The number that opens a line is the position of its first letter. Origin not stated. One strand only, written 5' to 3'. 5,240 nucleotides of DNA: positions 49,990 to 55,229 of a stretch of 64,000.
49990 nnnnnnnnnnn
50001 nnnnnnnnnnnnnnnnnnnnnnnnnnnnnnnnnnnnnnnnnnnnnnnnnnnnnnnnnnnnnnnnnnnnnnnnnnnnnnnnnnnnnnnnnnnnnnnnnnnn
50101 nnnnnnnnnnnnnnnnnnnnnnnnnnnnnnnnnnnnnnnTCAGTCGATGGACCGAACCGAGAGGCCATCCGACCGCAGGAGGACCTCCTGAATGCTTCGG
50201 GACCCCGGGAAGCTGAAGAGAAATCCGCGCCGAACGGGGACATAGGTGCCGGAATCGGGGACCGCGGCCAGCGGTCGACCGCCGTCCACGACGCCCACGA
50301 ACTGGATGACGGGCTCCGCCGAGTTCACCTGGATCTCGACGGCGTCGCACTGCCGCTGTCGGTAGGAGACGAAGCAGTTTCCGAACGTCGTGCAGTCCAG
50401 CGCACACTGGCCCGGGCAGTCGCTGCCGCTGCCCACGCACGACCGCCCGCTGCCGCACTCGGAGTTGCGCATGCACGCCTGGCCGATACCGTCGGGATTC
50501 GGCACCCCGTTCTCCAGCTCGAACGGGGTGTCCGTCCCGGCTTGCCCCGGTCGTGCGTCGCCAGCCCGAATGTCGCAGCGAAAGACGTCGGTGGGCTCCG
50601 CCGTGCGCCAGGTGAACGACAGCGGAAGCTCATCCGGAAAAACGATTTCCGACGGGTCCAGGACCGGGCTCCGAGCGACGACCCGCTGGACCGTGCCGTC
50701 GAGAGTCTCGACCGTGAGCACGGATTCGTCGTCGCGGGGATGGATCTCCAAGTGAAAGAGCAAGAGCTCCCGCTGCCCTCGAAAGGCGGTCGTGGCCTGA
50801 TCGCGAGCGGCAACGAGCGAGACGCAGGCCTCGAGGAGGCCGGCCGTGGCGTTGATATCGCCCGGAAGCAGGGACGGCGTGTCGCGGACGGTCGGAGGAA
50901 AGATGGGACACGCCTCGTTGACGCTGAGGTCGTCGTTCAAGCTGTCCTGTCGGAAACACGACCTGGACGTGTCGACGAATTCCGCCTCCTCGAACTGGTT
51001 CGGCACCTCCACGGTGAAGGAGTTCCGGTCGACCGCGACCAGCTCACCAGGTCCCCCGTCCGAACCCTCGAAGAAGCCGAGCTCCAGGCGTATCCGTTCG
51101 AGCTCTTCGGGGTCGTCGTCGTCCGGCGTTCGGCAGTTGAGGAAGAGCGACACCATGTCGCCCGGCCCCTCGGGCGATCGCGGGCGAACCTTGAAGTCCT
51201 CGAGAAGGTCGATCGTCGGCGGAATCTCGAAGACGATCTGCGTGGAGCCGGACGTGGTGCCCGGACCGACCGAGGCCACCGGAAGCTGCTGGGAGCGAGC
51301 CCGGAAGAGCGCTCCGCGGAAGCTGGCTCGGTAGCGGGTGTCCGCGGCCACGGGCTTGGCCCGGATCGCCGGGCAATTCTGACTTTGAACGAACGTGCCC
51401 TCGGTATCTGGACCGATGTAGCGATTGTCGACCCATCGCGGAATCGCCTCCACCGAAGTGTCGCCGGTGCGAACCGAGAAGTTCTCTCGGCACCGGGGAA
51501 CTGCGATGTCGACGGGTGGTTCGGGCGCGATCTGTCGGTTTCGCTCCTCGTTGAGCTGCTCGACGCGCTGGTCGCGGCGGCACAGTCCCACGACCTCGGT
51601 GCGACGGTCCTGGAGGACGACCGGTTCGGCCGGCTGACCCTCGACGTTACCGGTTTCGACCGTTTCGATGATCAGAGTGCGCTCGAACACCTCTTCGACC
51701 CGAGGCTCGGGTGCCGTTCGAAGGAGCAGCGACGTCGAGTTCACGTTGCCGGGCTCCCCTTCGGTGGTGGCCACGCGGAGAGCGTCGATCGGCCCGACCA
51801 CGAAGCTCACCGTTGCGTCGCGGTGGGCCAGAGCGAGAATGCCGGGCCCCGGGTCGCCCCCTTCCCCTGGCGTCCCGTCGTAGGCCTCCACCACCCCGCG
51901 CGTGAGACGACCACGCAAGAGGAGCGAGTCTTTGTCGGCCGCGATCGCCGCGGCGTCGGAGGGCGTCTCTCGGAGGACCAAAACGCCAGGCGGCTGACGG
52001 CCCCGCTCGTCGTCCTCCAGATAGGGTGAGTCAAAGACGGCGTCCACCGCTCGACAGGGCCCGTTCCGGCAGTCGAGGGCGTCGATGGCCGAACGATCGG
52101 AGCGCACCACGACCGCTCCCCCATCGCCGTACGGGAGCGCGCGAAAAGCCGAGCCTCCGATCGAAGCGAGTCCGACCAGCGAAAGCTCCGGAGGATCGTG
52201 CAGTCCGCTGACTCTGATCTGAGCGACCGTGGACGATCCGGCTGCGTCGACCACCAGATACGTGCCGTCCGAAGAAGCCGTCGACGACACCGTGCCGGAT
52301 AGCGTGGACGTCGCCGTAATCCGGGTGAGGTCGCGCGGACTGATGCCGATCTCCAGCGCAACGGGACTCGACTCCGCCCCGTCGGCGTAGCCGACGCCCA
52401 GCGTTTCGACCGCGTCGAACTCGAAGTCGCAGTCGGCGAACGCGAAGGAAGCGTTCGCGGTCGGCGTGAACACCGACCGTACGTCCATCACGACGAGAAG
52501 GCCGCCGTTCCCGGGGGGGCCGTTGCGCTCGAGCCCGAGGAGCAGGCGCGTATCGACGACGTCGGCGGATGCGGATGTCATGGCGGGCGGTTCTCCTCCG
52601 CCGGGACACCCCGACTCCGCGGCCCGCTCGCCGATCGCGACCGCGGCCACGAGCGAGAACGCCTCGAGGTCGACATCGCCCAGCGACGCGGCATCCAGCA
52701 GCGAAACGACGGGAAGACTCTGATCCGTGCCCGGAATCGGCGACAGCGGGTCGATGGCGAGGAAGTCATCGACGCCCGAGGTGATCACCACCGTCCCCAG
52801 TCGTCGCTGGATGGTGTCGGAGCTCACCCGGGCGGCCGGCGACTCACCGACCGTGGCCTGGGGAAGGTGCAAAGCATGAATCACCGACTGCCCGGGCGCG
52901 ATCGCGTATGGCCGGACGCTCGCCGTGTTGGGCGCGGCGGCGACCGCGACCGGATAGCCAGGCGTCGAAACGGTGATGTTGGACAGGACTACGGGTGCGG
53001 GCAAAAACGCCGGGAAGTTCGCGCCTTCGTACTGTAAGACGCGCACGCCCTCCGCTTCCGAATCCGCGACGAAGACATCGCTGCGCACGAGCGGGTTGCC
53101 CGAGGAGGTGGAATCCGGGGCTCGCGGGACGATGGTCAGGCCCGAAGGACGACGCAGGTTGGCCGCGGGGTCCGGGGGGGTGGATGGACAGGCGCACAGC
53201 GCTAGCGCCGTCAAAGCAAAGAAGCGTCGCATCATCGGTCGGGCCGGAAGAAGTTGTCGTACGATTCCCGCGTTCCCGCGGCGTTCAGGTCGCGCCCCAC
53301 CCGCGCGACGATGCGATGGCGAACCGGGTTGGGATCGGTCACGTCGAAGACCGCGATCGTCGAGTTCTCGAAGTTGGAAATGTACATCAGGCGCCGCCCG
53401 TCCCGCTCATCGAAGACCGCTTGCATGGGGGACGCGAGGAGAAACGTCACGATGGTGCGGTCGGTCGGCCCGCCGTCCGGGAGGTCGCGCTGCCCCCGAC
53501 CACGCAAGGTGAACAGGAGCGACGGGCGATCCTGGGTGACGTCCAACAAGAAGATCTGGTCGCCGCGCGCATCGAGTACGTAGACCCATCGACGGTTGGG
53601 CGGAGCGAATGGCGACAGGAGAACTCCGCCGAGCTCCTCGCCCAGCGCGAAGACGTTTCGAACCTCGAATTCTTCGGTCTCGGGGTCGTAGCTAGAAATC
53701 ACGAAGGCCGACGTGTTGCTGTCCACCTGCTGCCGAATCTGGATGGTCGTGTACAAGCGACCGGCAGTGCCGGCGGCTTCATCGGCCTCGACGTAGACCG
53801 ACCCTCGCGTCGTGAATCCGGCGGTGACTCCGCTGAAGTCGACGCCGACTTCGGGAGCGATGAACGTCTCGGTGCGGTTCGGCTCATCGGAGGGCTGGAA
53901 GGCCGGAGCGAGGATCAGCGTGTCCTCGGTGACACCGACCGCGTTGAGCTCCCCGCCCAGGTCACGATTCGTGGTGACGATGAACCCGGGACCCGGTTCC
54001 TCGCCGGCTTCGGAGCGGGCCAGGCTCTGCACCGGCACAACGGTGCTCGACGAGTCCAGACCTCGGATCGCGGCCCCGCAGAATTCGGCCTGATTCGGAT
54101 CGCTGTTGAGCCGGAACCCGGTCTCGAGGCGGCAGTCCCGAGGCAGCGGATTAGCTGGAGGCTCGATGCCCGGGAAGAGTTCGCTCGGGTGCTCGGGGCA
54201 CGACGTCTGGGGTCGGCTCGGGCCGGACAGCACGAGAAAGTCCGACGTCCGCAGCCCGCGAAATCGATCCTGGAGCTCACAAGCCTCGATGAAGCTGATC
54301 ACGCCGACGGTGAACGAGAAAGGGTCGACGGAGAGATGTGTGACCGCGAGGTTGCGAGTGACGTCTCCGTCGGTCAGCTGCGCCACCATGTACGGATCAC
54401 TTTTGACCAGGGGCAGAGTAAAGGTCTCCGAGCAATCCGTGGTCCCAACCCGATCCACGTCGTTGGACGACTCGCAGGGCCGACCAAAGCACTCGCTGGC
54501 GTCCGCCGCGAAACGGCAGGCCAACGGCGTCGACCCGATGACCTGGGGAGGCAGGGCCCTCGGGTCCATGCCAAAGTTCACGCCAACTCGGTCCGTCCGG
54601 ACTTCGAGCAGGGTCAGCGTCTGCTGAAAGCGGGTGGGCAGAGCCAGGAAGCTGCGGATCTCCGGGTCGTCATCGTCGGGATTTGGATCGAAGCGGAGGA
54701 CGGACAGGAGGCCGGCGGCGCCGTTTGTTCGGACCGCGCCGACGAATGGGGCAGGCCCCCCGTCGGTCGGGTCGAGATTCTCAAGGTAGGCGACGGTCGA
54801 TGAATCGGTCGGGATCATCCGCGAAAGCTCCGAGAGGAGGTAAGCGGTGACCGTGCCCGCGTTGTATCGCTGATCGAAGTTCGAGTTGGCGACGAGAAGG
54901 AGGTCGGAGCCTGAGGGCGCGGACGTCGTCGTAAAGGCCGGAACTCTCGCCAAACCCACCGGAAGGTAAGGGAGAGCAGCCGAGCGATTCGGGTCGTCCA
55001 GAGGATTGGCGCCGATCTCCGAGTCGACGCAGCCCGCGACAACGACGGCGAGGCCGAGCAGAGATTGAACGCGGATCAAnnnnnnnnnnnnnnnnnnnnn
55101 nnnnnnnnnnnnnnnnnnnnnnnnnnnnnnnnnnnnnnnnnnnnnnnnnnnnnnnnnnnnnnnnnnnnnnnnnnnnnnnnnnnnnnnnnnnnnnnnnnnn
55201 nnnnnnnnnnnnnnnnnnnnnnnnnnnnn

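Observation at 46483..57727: Five-gene minus-strand chain couples ppdK to two giant orphan lipoproteins, an FHA/pseudo-CpaF ATPase and a double-FHA membrane protein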

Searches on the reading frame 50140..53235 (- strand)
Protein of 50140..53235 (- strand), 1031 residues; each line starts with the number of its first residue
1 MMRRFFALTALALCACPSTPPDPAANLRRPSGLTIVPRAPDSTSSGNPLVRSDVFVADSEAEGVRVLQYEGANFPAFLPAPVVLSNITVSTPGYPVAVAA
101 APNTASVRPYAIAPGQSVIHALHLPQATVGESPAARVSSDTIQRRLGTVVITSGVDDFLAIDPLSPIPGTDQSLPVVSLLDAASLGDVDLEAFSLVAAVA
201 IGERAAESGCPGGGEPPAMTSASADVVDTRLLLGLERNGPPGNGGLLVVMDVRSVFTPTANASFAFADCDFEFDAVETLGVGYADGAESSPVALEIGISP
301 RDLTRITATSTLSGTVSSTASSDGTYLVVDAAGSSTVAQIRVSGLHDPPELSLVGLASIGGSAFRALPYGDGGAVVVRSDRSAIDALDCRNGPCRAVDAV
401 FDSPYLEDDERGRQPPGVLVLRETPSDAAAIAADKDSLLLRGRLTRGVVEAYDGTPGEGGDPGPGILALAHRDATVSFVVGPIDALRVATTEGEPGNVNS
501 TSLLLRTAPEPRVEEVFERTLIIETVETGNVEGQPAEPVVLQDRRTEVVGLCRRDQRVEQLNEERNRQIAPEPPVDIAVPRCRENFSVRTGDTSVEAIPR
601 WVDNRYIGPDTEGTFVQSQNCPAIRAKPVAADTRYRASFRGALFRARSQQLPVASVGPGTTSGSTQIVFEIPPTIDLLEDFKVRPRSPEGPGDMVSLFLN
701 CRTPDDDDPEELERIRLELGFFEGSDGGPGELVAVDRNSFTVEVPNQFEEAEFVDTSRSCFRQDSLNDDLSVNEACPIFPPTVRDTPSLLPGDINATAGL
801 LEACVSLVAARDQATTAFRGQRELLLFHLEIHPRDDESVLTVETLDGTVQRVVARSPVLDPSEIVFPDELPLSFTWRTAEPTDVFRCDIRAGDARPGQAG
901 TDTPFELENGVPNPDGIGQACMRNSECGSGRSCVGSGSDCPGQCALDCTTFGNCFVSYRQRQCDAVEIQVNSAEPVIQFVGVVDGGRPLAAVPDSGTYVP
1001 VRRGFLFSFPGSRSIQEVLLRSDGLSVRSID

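Call 8: search_protein_families(library=pfam, proteins=[window:50140-53235:-], max_evalue=0.01)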
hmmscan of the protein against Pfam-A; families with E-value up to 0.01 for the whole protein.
window:50140-53235:- (1031 aa): 0 families

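Call 9: search_protein_families(library=ncbifam, proteins=[window:50140-53235:-], max_evalue=0.01)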
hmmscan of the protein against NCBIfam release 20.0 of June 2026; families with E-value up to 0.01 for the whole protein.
window:50140-53235:- (1031 aa): 0 families

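Call 27: find_homologous_proteins(query=window:50140-53235:-, max_evalue=0.001)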
Query window:50140-53235:- (1031 aa): 2 proteins with E <= 0.001 among 8000 candidates.
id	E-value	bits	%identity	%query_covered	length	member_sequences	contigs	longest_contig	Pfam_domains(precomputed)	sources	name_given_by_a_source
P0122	0.0e+0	2291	100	100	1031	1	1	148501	-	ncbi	-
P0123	2.2e-95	339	35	68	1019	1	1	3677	-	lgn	-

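Call 67: search_solved_structures(query=A3, max_evalue=10)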
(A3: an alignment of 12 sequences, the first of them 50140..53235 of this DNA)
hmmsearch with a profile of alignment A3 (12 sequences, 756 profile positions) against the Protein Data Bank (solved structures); distinct sequences matched with E-value up to 10: 3.
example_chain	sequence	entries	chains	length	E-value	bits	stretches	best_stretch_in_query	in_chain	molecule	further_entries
5ewr_A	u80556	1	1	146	0.29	12.8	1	94-154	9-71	Box C/D snoRNP and U4 snRNP component Snu13p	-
3fju_B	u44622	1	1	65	0.48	12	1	642-687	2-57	Carboxypeptidase A inhibitor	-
2rup_A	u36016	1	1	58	1.1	10.8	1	632-679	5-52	P2X purinoceptor 4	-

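Call 68: search_protein_families(library=pfam, alignment_id=A3, max_evalue=1)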
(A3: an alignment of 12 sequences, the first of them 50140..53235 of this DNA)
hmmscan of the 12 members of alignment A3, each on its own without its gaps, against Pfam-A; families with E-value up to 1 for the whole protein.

A. member 1, window:50140-53235:- (1031 aa): 0 families

B. families by the number of members that match (of 12 scanned): 2 families
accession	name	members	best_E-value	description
PF21164.2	Dumpy_DPY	1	0.031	Dumpy, DPY module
PF10030.15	DUF2272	1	0.11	Uncharacterized protein conserved in bacteria (DUF2272)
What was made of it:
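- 50140..53235 (-): Lipoprotein 2 (1031 aa), in the position of MXAN_3103, with a C-terminal module rich in invariant cysteines. ATGA overlap with lipoprotein 1. No Pfam or PDB match (calls 8, 67, 68).
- Tried and rejected: The profile of the lipoprotein 2 family found nothing meaningful in the PDB or Pfam (calls 67, 68).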

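Call 98: search_protein_representatives(alignment_id=A8)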
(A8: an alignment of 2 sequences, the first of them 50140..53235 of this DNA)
Query: 2 sequences, 1125 profile positions. Proteins with E-value up to 0.001 (for the whole library): 77; up to 1e-10: 68; up to 1e-30: 16. The best 77 are listed.
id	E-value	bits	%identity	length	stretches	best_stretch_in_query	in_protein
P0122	0.0e+00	1942.7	-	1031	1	19-1125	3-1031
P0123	0.0e+00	1885.2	-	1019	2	1-861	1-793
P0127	3.2e-244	830.2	-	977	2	23-835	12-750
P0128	1.2e-232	791.9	-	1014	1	21-1113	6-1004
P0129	2.2e-216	737.9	-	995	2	22-835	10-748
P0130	1.1e-156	540.3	-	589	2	467-840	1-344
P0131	1.5e-69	251.7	-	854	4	24-222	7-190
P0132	1.5e-66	241.7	-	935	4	900-1116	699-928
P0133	5.4e-66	239.9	-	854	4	896-1116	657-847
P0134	3.1e-65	237.4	-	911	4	898-1117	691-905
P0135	1.3e-50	189.0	-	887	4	900-1119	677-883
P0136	1.1e-35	139.6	-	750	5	20-152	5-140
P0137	1.7e-33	132.4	-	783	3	22-151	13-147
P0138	2.5e-33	131.8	-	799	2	19-149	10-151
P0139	7.6e-33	130.2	-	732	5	23-151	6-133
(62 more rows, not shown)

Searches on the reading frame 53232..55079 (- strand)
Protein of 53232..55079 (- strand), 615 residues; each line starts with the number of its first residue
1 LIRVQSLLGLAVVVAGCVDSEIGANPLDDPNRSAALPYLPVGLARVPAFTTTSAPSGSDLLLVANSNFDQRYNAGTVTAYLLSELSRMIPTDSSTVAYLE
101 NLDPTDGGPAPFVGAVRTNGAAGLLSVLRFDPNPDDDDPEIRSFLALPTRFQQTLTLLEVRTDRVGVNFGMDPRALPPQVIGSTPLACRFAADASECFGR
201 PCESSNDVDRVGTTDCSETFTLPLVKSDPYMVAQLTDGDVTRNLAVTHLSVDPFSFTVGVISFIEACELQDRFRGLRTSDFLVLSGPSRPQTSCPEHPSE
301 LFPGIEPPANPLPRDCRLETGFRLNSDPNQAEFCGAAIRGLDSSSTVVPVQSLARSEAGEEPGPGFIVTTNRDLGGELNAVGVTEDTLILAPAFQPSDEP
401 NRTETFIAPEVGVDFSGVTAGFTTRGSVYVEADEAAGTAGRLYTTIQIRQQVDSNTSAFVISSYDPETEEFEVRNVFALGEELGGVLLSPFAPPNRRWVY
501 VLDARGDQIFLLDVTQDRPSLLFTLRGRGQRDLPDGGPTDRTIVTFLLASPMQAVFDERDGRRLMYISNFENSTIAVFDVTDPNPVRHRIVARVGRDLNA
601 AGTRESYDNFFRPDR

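Call 8: search_protein_families(library=pfam, proteins=[window:53232-55079:-], max_evalue=0.01)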
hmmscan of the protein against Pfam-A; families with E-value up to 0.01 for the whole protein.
window:53232-55079:- (615 aa): 0 families

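Call 9: search_protein_families(library=ncbifam, proteins=[window:53232-55079:-], max_evalue=0.01)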
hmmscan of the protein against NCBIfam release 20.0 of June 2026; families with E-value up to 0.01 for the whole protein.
window:53232-55079:- (615 aa): 0 families

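Call 26: find_homologous_proteins(query=window:53232-55079:-, max_evalue=0.001)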
Query window:53232-55079:- (615 aa): 1 proteins with E <= 0.001 among 8000 candidates.
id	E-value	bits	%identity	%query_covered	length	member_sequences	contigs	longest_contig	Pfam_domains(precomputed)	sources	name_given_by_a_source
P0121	0.0e+0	1377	100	100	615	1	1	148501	-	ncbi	-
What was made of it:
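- Tried and rejected: Word-indexed homologue searches with lipoprotein 1 and lipoprotein 2 found only the proteins themselves, plus one 35% hit for lipoprotein 2 (calls 26, 27).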

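Call 39: search_solved_structures(query=A2, max_evalue=10)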
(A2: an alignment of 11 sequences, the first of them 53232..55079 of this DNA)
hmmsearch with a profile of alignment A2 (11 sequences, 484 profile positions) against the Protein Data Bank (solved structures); distinct sequences matched with E-value up to 10: 7.
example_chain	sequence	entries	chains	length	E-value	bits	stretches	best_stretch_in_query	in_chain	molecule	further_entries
1l0q_A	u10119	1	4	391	0.00016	23.7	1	424-458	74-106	Surface layer protein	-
7djl_C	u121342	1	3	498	0.028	16.3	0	373-439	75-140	Protein SUPPRESSOR OF QUENCHING 1, chloroplastic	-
7djm_A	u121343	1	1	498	0.031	16.2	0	373-439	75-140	Protein SUPPRESSOR OF QUENCHING 1, chloroplastic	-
7djk_A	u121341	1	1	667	0.078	14.9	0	373-439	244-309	Protein SUPPRESSOR OF QUENCHING 1, chloroplastic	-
7djj_A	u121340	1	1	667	0.078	14.9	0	373-439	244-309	Protein SUPPRESSOR OF QUENCHING 1, chloroplastic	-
1ri6_A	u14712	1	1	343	0.11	14.4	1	352-459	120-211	putative isomerase ybhE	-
8x1a_B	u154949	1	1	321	2.1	10.1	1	430-463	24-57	Iron(III) ABC transporter, periplasmic iron-compound-binding protein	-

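Call 40: search_protein_families(library=pfam, alignment_id=A2, max_evalue=1)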
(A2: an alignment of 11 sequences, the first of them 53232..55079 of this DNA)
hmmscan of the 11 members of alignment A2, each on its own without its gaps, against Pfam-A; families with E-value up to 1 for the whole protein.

A. member 1, window:53232-55079:- (615 aa): 0 families

B. families by the number of members that match (of 11 scanned): 4 families
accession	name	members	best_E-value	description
PF10282.15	Lactonase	1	0.0034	Lactonase, 7-bladed beta-propeller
PF02771.21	Acyl-CoA_dh_N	1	0.03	Acyl-CoA dehydrogenase, N-terminal domain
PF12866.13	DUF3823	1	0.1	Protein of unknown function (DUF3823) N-terminal domain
PF08309.17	LVIVD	1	0.24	LVIVD repeat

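Call 81: predict_structure(protein=window:53232-55079:-)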
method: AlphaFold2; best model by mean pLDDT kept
length: 615 residues; sequences in the alignment: 1
mean_pLDDT: 36.0   pTM: 0.26
mean pLDDT of the five models: 36.0, 30.4, 28.9, 27.3, 25.6
residues with pLDDT >= 90: 0; 70-90: 0; 50-70: 38; < 50: 577
segments of 3 or more residues with pLDDT < 50: 1-81, 83-467, 469-496, 502-507, 515-522, 527-554, 568-574, 582-615
pLDDT, mean of each block of 10 residues (from residue 1): 27 32 35 32 29 36 38 44 47 42 40 40 32 37 30 28 24 31 31 32 28 26 26 30 30 28 38 33 31 41 34 29 29 32 36 38 39 35 34 32 32 31 30 32 35 38 46 43 37 45 49 48 45 34 33 49 53 51 43 42 42 36
secondary structure, 60 per line:
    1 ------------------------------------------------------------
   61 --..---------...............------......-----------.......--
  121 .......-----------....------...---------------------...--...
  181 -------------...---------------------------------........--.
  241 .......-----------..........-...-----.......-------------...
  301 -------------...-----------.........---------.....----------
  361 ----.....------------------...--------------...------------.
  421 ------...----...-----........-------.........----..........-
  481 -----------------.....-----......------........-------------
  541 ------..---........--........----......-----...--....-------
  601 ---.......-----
elements in order: H74-88 E95-100 E112-118 E121-127 H139-142 E230-237 E240-247 E259-262 H263-268 E281-284 H328-336 E346-350 E365-369 E388-390 E405-407 E427-429 E442-449 E457-465 E470-479 E498-502 E508-513 E520-527 E552-559 E562-569 E574-579 E590-593 H604-610
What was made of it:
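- Tried and rejected: Single-sequence AlphaFold2 of lipoprotein 1 failed, with mean pLDDT 36 (call 81).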
